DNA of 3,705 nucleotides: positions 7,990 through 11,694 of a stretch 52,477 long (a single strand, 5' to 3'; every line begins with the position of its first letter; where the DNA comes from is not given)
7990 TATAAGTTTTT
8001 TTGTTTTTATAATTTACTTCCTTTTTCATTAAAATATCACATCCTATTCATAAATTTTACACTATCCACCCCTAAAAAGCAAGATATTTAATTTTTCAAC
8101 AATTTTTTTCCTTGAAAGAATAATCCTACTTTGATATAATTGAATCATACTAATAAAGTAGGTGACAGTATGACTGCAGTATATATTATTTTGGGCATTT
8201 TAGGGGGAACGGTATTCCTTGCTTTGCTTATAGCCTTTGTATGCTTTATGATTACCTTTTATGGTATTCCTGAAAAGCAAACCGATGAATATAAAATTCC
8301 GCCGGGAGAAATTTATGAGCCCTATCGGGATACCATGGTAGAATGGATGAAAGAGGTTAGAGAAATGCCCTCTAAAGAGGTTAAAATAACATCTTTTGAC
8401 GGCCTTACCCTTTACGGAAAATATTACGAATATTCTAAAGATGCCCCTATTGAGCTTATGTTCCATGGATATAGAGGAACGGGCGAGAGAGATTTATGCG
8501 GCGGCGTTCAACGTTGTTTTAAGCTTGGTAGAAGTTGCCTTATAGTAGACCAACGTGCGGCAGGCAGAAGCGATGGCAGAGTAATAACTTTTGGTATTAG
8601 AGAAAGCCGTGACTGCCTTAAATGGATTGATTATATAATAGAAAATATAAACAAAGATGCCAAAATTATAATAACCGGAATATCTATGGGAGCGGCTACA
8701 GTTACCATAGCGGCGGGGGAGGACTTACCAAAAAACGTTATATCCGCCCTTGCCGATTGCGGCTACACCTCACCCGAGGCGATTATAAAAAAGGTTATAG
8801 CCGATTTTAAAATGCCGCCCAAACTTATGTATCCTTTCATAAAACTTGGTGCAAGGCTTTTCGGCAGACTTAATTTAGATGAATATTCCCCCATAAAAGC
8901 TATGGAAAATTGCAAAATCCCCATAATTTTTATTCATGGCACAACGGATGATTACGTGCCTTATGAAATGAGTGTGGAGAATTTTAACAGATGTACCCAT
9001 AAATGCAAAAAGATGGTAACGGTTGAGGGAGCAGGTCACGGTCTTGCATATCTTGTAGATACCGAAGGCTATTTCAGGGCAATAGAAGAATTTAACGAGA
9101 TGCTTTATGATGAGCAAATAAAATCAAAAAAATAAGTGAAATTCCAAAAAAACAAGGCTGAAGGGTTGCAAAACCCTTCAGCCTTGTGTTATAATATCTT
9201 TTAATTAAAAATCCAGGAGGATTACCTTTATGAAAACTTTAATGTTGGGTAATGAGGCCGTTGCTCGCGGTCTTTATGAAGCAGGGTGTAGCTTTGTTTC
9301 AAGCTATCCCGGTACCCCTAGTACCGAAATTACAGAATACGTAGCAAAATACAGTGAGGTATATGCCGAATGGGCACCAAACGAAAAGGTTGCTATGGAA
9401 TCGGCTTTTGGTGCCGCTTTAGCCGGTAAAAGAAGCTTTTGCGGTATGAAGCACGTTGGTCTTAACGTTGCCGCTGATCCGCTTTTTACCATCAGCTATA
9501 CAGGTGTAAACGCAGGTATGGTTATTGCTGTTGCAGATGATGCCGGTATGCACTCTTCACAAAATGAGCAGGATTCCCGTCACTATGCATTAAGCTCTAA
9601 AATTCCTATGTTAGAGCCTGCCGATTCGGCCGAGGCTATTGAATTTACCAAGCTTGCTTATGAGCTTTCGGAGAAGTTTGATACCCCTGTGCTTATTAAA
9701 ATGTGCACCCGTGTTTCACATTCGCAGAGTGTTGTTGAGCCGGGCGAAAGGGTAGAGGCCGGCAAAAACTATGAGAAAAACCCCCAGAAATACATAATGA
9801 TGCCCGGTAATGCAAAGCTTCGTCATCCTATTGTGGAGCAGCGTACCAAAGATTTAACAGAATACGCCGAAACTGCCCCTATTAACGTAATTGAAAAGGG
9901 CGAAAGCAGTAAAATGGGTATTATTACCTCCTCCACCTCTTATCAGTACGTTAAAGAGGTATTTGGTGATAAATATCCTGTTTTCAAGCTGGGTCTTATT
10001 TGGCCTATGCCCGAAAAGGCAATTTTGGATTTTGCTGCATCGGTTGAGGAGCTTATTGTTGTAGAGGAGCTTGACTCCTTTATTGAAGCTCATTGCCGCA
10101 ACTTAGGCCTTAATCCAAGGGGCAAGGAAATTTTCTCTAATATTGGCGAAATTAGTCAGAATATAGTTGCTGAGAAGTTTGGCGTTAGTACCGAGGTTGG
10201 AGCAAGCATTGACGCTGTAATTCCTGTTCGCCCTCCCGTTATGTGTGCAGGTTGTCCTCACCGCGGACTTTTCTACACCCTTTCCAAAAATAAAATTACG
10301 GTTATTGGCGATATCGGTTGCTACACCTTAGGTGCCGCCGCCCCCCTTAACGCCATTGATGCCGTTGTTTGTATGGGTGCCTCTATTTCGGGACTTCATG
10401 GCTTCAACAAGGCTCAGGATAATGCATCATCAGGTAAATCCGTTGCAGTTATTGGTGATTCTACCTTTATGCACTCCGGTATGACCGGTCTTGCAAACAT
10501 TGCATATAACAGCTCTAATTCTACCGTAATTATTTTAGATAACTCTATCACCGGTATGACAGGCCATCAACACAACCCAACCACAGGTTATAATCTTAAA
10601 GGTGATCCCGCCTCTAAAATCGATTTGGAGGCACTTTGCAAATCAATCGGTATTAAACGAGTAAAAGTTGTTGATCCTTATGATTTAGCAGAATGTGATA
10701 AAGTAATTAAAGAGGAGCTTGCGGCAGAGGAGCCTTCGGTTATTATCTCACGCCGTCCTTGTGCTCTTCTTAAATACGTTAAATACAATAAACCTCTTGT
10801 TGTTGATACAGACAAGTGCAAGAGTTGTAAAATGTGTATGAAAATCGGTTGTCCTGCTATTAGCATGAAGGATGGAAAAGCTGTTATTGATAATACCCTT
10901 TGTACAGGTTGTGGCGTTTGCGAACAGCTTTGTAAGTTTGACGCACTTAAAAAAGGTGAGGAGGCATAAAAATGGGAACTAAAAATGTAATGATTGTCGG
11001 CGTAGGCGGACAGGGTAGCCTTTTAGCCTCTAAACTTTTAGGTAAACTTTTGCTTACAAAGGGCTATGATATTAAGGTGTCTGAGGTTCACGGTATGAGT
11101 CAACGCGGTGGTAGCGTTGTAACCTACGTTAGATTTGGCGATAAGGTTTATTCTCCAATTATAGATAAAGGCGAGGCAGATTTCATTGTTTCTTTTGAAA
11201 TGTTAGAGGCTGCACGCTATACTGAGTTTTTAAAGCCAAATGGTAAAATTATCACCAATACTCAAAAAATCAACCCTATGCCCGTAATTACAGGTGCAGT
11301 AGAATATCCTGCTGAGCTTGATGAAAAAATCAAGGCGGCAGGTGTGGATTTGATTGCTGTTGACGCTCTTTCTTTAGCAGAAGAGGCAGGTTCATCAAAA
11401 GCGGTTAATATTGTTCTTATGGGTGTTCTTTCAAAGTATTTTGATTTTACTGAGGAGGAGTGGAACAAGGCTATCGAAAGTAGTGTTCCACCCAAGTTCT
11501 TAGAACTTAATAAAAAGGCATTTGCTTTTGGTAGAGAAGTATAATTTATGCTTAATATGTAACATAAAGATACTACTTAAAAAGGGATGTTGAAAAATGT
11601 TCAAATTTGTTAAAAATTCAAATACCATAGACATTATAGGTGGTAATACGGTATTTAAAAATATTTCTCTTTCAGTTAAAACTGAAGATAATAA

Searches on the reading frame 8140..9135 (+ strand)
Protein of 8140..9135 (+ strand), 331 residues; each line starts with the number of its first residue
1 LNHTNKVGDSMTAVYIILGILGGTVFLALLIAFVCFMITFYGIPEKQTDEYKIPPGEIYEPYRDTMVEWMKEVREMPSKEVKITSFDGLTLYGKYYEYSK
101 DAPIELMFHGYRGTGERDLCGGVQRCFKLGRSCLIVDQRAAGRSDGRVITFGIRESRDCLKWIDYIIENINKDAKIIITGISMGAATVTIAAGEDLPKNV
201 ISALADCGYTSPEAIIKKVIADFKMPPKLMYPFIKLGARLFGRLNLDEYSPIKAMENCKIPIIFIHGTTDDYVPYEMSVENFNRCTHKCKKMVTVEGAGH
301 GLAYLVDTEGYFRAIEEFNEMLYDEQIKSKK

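Call 56: search_protein_families(library=pfam, proteins=[window:8140-9135:+], max_evalue=0.0001)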
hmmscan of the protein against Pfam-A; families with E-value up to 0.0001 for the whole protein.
window:8140-9135:+ (331 aa): 6 families
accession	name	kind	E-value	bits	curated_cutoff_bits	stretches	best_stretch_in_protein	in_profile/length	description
PF00561.26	Abhydrolase_1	-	1.7e-11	44.7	25.8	1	106-220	4-114/245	alpha/beta hydrolase fold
PF12146.15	Hydrolase_4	-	8.7e-11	42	27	0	254-302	186-234/239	Serine aminopeptidase, S33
PF00326.27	Peptidase_S9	-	1.5e-08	34.9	22.6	1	153-304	42-191/213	Prolyl oligopeptidase family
PF02230.22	Abhydrolase_2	-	2.7e-05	24.6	23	0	257-300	153-199/217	Phospholipase/Carboxylesterase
PF02129.25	Peptidase_S15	-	6.1e-05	23.3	23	0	103-197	46-118/262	X-Pro dipeptidyl-peptidase (S15 family)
PF12697.13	Abhydrolase_6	-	9.3e-05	23.6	26.3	0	126-302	13-205/217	Alpha/beta hydrolase family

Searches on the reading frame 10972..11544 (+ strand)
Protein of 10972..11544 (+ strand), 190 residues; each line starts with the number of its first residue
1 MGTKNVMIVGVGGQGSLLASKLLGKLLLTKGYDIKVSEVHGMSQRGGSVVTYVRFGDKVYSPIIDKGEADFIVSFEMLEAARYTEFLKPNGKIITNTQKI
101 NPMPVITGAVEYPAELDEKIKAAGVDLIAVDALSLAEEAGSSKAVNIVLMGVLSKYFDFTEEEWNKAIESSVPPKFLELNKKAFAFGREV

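Call 56: search_protein_families(library=pfam, proteins=[window:10972-11544:+], max_evalue=0.0001)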
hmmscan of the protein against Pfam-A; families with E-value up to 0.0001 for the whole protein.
window:10972-11544:+ (190 aa): 1 family
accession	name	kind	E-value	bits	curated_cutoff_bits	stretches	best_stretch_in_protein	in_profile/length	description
PF01558.24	POR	-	6.8e-42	144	27.4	1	12-189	1-173/173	Pyruvate ferredoxin/flavodoxin oxidoreductase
